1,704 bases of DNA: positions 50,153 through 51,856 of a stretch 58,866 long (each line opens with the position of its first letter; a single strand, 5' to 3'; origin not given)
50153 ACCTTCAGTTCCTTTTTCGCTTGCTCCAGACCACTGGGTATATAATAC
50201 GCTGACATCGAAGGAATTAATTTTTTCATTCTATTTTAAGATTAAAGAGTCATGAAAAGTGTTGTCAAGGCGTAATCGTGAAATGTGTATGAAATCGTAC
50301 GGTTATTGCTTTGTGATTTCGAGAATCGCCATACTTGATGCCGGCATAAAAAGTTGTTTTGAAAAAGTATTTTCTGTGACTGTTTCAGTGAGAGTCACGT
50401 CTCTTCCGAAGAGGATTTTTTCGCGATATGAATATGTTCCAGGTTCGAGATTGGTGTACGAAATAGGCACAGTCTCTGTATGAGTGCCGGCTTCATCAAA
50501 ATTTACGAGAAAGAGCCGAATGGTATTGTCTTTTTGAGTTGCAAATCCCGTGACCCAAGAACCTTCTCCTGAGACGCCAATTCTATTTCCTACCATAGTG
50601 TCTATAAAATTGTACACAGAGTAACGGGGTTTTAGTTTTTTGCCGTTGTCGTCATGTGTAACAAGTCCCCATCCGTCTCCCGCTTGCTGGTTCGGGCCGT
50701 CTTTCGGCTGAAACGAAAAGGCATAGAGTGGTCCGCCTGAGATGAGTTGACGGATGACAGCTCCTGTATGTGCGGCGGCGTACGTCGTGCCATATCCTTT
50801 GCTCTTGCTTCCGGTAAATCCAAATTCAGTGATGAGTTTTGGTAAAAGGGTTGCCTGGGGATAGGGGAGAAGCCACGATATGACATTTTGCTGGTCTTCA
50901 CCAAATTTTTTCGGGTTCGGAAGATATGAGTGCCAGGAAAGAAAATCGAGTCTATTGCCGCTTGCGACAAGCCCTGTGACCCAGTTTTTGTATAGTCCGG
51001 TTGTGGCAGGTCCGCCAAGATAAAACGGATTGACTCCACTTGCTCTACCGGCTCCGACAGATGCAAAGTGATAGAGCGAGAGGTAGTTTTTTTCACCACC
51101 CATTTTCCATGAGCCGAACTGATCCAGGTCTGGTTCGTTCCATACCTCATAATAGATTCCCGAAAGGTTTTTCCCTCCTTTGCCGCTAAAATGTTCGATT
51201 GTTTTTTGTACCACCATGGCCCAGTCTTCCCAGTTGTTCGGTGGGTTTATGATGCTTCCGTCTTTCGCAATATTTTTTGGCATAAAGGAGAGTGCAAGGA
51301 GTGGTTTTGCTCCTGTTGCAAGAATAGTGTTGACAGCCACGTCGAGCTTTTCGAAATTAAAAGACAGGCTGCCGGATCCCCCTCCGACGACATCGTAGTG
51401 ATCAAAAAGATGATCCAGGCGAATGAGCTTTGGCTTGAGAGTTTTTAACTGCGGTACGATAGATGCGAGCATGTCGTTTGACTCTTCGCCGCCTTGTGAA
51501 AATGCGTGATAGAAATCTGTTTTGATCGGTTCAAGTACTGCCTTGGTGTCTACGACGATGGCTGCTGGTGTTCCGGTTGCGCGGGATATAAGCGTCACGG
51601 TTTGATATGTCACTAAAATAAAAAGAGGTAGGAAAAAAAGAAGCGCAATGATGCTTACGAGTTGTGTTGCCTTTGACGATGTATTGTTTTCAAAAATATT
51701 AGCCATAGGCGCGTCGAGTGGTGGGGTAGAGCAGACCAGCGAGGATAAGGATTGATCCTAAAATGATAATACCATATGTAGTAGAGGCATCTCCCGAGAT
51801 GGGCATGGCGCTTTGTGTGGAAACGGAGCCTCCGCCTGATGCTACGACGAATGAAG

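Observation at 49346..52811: Cellulosome-style cassette: anchored cohesin scaffold, GH39-like hydrolase, dockerin-like module, second cohesin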

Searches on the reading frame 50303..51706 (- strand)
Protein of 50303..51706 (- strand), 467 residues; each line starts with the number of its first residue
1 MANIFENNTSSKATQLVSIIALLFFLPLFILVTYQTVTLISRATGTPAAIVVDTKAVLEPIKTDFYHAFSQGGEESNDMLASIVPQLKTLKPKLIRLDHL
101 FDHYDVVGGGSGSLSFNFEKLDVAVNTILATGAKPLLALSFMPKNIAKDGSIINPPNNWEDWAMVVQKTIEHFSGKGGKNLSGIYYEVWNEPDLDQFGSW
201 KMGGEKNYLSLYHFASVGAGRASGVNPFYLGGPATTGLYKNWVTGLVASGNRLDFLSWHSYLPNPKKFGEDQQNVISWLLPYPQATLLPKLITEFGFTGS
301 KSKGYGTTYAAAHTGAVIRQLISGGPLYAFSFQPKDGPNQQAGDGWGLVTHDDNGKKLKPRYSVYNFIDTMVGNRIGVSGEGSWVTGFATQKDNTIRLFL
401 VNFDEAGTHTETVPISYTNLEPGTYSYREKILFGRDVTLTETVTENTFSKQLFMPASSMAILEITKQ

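Call 6: search_protein_families(library=pfam, proteins=[window:50303-51706:-], max_evalue=1)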
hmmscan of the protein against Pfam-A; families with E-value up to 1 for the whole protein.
window:50303-51706:- (467 aa): 1 family
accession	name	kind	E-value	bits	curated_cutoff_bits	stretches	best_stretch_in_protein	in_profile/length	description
PF01229.23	Glyco_hydro_39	-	1.6e-19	70.6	26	1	100-264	57-228/472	Glycosyl hydrolases family 39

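Call 7: search_protein_families(library=ncbifam, proteins=[window:50303-51706:-], max_evalue=1)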
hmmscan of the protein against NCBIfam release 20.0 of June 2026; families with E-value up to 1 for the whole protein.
window:50303-51706:- (467 aa): 0 families

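Call 9: find_homologous_proteins(query=window:50303-51706:-)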
Query window:50303-51706:- (467 aa): 1783 proteins with E <= 0.001 among 8000 candidates; the best 120 are listed.
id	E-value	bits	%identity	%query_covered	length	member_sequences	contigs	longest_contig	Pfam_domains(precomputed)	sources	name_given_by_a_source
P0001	4.4e-284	960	88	100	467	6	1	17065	PF01229.23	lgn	-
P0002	9.0e-233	791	70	100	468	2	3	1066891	PF01229.23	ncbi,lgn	-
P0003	6.6e-229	779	71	100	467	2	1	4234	PF01229.23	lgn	-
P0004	2.2e-227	774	70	99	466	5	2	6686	PF01229.23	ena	-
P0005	6.0e-227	772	68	100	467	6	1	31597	PF01229.23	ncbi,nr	ncbi:hypothetical protein HY948_02810 [Candidatus Gottesmanbacteria bacterium]|nr:hypothetical prote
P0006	2.1e-226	770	69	100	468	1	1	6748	PF01229.23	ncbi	-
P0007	1.3e-225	768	69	100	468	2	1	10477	PF01229.23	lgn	-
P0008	1.5e-225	768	70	100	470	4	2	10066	PF01229.23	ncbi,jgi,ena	-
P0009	2.4e-225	767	69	100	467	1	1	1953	PF01229.23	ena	-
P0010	6.9e-225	765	69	100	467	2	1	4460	PF01229.23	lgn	-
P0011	4.6e-223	759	67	99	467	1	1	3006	PF01229.23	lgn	-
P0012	1.1e-221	755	67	100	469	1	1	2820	PF01229.23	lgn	-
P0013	1.3e-219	748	67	100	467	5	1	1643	PF01229.23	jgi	jgi:hypothetical protein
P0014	1.7e-219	748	68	99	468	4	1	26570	PF01229.23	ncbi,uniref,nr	ncbi:hypothetical protein A3A64_01760 [Candidatus Gottesmanbacteria bacterium RIFCSPLOWO2_01_FULL_48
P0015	1.8e-219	747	68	100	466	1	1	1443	PF01229.23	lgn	-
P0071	3.5e-210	717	65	98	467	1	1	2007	PF01229.23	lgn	-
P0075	8.5e-210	716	64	100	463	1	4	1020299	PF01229.23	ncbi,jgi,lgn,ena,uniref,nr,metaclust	ncbi:hypothetical protein A3A79_03385 [Candidatus Gottesmanbacteria bacterium RIFCSPLOWO2_01_FULL_43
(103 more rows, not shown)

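Call 10: find_encoding_contigs(protein=P0001, flank=5000, max_places=2)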
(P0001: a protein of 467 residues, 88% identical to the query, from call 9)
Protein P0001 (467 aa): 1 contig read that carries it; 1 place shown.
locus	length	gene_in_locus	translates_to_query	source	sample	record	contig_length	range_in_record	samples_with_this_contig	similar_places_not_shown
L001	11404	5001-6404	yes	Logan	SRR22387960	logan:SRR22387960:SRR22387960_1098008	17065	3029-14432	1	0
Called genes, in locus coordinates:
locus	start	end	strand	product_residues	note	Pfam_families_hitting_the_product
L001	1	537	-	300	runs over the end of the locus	PF00226:DnaJ, PF01556:DnaJ_C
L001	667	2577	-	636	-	PF00012:HSP70, PF06723:MreB_Mbl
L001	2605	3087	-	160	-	PF01025:GrpE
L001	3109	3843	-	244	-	PF01628:HrcA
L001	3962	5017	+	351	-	-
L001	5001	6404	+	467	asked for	PF01229:Glyco_hydro_39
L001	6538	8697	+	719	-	-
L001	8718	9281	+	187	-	PF00963:Cohesin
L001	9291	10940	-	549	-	PF03023:MurJ, PF13440:Polysacc_synt_3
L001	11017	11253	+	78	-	PF01649:Ribosomal_S20p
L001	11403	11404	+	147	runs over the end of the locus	PF05137:PilN (weak)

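Call 11: find_encoding_contigs(protein=P0002, flank=5000, max_places=2)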
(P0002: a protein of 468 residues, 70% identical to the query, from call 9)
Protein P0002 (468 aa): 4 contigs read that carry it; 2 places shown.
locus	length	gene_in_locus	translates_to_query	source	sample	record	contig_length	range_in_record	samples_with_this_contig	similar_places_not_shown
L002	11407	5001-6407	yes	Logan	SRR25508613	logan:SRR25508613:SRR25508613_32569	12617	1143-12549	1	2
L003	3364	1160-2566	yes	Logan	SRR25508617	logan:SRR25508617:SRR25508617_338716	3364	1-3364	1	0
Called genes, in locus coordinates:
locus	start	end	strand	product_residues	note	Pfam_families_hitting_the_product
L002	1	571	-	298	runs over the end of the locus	PF00226:DnaJ, PF01556:DnaJ_C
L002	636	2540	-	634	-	PF00012:HSP70, PF06723:MreB_Mbl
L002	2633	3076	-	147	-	PF01025:GrpE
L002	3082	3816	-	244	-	PF01628:HrcA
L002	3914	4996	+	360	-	PF00963:Cohesin, PF19077:Big_13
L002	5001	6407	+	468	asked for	PF01229:Glyco_hydro_39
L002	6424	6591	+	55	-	-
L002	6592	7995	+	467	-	PF09852:DUF2079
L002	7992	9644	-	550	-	PF03023:MurJ, PF13440:Polysacc_synt_3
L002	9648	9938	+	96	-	PF01649:Ribosomal_S20p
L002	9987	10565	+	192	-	-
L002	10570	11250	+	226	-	PF04350:PilO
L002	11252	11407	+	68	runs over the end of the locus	-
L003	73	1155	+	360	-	PF00963:Cohesin, PF19077:Big_13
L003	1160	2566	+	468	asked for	PF01229:Glyco_hydro_39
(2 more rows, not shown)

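Call 12: find_encoding_contigs(protein=P0075, flank=5000, max_places=2)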
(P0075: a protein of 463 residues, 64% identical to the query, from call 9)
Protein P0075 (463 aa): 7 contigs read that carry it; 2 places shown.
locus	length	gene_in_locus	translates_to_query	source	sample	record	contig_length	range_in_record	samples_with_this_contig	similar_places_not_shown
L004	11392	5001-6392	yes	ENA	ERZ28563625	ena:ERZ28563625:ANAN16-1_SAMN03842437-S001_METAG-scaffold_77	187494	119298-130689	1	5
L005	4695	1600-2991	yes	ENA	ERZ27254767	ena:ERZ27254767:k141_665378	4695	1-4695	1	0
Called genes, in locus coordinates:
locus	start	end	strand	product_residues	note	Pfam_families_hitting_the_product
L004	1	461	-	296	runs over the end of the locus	-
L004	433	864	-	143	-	PF22091:DUF6941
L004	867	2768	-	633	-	PF00012:HSP70, PF06723:MreB_Mbl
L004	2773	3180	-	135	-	PF01025:GrpE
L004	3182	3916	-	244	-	PF03444:WHD_HrcA (weak), PF01628:HrcA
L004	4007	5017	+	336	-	PF00963:Cohesin, PF19077:Big_13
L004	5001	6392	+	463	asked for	PF01229:Glyco_hydro_39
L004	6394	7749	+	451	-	PF09852:DUF2079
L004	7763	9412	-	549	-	PF03023:MurJ, PF01943:Polysacc_synt (weak), PF13440:Polysacc_synt_3, PF01554:MatE (weak)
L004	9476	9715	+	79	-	PF01649:Ribosomal_S20p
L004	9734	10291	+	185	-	PF05137:PilN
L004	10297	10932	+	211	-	PF04350:PilO (weak)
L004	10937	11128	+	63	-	-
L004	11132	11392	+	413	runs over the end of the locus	-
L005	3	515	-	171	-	?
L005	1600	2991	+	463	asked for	PF01229:Glyco_hydro_39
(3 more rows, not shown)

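Call 18: search_solved_structures(query=window:50303-51706:-, max_evalue=0.01, show_alignments=2)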
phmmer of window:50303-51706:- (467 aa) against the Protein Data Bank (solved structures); distinct sequences matched with E-value up to 0.01: 11.
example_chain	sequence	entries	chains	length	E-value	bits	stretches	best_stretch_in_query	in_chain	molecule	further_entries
1px8_A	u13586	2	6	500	3.1e-15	59.2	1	105-268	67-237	Beta-xylosidase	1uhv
6yyh_A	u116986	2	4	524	1.1e-14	57.3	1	105-266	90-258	Beta-xylosidase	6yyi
1w91_A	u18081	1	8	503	4.6e-14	55.3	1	111-264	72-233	BETA-XYLOSIDASE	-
2bs9_A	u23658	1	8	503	4.6e-14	55.3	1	111-264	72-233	BETA-XYLOSIDASE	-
4m29_A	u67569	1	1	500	2.3e-13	53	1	88-264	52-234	Beta-xylosidase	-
4ekj_A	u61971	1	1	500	2.5e-13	52.9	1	88-264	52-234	Beta-xylosidase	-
2bfg_A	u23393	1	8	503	3.2e-13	52.5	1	111-264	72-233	BETA-XYLOSIDASE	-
6uqj_A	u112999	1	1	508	4.2e-12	48.8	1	75-261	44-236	Beta-xylosidase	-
8i0x_B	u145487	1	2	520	1e-09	40.9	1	51-261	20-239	Glycoside hydrolase family 39 beta-xylosidase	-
8i0j_A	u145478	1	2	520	2e-09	40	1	67-261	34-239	Glycoside hydrolase family 39 beta-xylosidase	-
5ndx_A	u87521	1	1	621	0.0057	18.7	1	89-237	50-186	Glycosyl hydrolase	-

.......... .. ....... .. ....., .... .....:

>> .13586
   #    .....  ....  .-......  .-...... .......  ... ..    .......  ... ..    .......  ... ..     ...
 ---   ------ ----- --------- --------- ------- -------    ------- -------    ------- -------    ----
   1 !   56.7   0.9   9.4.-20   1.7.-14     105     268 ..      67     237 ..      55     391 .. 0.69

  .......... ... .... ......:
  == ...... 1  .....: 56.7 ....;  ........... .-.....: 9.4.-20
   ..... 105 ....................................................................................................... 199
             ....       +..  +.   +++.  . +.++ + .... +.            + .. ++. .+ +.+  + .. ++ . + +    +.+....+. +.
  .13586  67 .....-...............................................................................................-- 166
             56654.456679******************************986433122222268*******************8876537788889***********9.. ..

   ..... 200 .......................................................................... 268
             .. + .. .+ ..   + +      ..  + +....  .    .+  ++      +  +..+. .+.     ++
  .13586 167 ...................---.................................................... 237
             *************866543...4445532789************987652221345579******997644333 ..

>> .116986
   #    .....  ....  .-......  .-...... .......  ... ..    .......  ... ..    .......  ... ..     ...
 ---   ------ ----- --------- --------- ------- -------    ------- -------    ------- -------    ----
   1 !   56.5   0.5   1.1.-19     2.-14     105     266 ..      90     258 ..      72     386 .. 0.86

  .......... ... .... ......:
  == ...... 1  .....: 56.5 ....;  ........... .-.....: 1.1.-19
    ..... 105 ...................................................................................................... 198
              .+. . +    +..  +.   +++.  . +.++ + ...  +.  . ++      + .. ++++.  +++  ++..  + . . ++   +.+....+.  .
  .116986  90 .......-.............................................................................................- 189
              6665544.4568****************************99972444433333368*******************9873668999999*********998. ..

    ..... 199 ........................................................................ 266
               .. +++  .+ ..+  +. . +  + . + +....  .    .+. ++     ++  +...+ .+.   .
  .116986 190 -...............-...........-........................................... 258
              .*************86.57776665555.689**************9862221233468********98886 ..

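Call 20: search_protein_families(library=pfam, proteins=[L001:6538-8697:+, L002:6592-7995:+, L002:6424-6591:+, L001:3962-5017:+, L001:8718-9281:+], max_evalue=1)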
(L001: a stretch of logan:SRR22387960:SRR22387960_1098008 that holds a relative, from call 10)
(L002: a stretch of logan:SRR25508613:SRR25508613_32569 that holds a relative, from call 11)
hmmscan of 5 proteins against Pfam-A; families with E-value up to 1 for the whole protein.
L001:6538-8697:+ (719 aa): 3 families
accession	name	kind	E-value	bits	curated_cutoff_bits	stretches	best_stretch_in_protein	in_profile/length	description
PF00404.24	Dockerin_1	-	0.00035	21.2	22.9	2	625-680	6-53/57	Dockerin type I domain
PF18906.5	Phage_tube_2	-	0.012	15.7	27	1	205-253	93-140/266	Phage tail tube protein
PF00963.24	Cohesin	-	0.045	14.4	24.1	0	25-65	4-41/139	Cohesin domain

L002:6592-7995:+ (467 aa): 2 families
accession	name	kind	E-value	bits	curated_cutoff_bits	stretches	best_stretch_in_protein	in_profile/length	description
PF09852.15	DUF2079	-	3.1e-49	168.8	28.2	1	23-390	1-400/459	Predicted membrane protein (DUF2079)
PF06912.16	DUF1275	-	0.25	11.6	25.4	0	158-257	72-163/193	Protein of unknown function (DUF1275)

L002:6424-6591:+ (55 aa): 0 families

L001:3962-5017:+ (351 aa): 6 families
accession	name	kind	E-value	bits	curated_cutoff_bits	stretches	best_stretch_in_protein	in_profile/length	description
PF19077.6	Big_13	-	1.5e-09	38.7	27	1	224-301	21-100/102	Bacterial Ig-like domain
PF00963.24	Cohesin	-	1.7e-09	38.4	24.1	1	42-172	3-137/139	Cohesin domain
PF17936.7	Big_6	-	0.00077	20.1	27.6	1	223-288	6-70/83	Bacterial Ig domain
PF17963.7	Big_9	-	0.055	14.8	23.6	1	239-291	30-81/89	Bacterial Ig domain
PF20560.3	MotA_N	-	0.066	13.9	27.3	0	155-205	18-67/91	Motility protein A N-terminal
PF13144.11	ChapFlgA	-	0.11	13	23.8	1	253-296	70-113/122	Chaperone for flagella basal body P-ring formation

L001:8718-9281:+ (187 aa): 1 family
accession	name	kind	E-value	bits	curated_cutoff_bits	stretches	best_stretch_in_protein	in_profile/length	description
PF00963.24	Cohesin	-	3.9e-08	34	24.1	1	36-129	9-110/139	Cohesin domain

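Call 22: find_related_loci(query=A1, collection=genome_contigs, flank=6000)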
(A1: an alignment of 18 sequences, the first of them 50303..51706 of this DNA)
Query A1 (467 aa) in genome_contigs; peptide patterns used: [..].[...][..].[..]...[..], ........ (x = any residue, [..] = any of these).
599 stretches matched a pattern (row limit reached: there are more); 469 encode a relative of the query (tblastn E <= 1e-3); the best 80 are kept; 80 distinct loci.
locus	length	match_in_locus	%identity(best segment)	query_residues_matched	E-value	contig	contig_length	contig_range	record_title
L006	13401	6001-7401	68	1-467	0e+0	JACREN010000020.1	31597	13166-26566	MAG: Candidatus Gottesmanbacteria bacterium isolate NC_groundwater_1700_Pr3_B-0.1um_46_16 SR-2_scaffold_141_850977, whol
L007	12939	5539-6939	67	1-467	0e+0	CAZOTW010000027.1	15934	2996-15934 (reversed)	MAG TPA_asm: uncultured Gammaproteobacteria bacterium isolate SRP080215_co1_129 genome assembly, contig: NODE_2826_lengt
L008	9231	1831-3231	68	1-466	0e+0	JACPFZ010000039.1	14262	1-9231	MAG: Candidatus Gottesmanbacteria bacterium isolate NC_groundwater_374_Ag_B-0.1um_46_9 GD18-4_B1_scaffold_1099670, whole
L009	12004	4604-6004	66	1-467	0e+0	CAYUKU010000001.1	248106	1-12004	MAG TPA_asm: uncultured Gammaproteobacteria bacterium isolate binchicken_co58_53 genome assembly, contig: NODE_30_length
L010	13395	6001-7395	65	3-467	0e+0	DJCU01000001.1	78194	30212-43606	MAG TPA_asm: Candidatus Gottesmanbacteria bacterium UBA5942 UBA5942_contig_268, whole genome shotgun sequence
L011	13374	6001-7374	66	10-467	0e+0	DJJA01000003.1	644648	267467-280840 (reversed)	MAG TPA_asm: Candidatus Gottesmanbacteria bacterium UBA6580 UBA6580_contig_80, whole genome shotgun sequence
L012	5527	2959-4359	66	1-466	0e+0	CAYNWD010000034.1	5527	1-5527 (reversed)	MAG TPA_asm: uncultured Gammaproteobacteria bacterium isolate binchicken_co38_90 genome assembly, contig: NODE_30904_len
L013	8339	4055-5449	64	3-467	0e+0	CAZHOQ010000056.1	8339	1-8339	MAG TPA_asm: uncultured Gammaproteobacteria bacterium isolate SRP093185_co1_203 genome assembly, contig: NODE_6417_lengt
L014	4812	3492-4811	70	5-444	0e+0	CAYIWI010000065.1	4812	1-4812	MAG TPA_asm: uncultured Gammaproteobacteria bacterium isolate ERP119705_co3_560 genome assembly, contig: NODE_24282_leng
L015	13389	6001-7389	64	1-466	0e+0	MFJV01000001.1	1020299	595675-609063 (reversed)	MAG: Candidatus Gottesmanbacteria bacterium RIFCSPLOWO2_01_FULL_43_11b rifcsplowo2_01_scaffold_30, whole genome shotgun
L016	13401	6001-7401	61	1-467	0e+0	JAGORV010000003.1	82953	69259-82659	Candidatus Woesebacteria bacterium isolate Gw_Eff_bin_29 Gw_Eff_371_length_82953_cov_7.362302, whole genome shotgun sequ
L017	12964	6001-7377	64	9-467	0e+0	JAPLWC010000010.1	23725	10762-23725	MAG: Candidatus Gottesmanbacteria bacterium isolate LacPavin_0920_SED3_MAG_47_8 LacPavin_0920_SED3_scaffold_1695246, who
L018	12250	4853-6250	61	1-466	0e+0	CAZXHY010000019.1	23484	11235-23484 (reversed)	MAG TPA_asm: uncultured Gammaproteobacteria bacterium isolate ERP113451_co3_13 genome assembly, contig: NODE_1548_length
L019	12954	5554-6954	63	1-467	0e+0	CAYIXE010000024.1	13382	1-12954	MAG TPA_asm: uncultured Gammaproteobacteria bacterium isolate ERP119705_co7_214 genome assembly, contig: NODE_3829_lengt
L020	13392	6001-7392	63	3-466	0e+0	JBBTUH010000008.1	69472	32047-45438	MAG: Patescibacteria group bacterium isolate H41-bin250_1 H41_bin250_1_000000000008, whole genome shotgun sequence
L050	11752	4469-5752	45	40-464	3e-117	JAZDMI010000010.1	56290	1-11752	MAG: Candidatus Gottesmanbacteria bacterium isolate MEGAHIT-group-0.642 k141_223600, whole genome shotgun sequence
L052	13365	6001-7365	41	15-466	1e-114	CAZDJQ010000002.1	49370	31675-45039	MAG TPA_asm: uncultured Gammaproteobacteria bacterium isolate SRP141376_co1_239 genome assembly, contig: NODE_1756_lengt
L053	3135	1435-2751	42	30-466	3e-114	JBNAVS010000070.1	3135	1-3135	MAG: Microgenomates group bacterium isolate Kamch4342-D-MF-044 bin36_IDBA_re-assembly_contigs.fa-70, whole genome shotgu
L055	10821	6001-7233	43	15-425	1e-109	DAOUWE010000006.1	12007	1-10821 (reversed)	MAG TPA_asm: Candidatus Shapirobacteria bacterium isolate CSMAG_867 CSMAG_867_k127_3039897_length_12007_cov_12.3715, who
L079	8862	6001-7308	40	32-463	8e-105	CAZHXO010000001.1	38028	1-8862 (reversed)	MAG TPA_asm: uncultured Gammaproteobacteria bacterium isolate SRP319275_co2_73 genome assembly, contig: NODE_585_length_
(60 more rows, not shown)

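Call 53: predict_structure(alignment_id=A1)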
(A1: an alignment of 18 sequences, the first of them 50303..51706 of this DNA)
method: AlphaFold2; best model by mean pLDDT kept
length: 467 residues; sequences in the alignment: 18
mean_pLDDT: 79.1   pTM: 0.77
mean pLDDT of the five models: 79.1, 77.5, 74.1, 69.3, 67.7
residues with pLDDT >= 90: 163; 70-90: 192; 50-70: 59; < 50: 53
segments of 3 or more residues with pLDDT < 50: 1-9, 38-43, 286-293, 295-300, 337-359
pLDDT, mean of each block of 10 residues (from residue 1): 39 67 74 54 74 93 82 68 80 85 85 89 92 90 84 81 95 95 89 69 77 93 95 75 85 78 72 80 59 46 65 83 73 52 45 41 79 94 93 95 88 96 96 92 94 94 95
secondary structure, 60 per line:
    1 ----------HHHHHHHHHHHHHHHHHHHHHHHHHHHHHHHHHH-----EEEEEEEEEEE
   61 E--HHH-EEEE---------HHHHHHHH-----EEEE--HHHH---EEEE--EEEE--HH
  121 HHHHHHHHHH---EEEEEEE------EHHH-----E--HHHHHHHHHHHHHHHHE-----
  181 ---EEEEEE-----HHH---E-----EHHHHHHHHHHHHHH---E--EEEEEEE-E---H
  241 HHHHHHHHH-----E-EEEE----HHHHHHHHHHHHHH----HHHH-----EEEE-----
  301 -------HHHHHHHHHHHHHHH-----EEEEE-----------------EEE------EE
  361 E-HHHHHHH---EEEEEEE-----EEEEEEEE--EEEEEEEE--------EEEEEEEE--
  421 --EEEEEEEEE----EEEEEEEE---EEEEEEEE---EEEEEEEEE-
elements in order: H11-44 E50-61 E68-71 H81-88 E94-97 H100-103 E107-110 E113-116 H119-130 E134-140 H159-174 E184-189 H208-221 E228-234 H240-249 E257-260 H265-278 H283-286 E292-295 H308-322 E328-332 E350-352 E359-361 H363-369 E373-379 E385-392 E395-402 E411-418 E423-431 E436-443 E447-454 E458-466
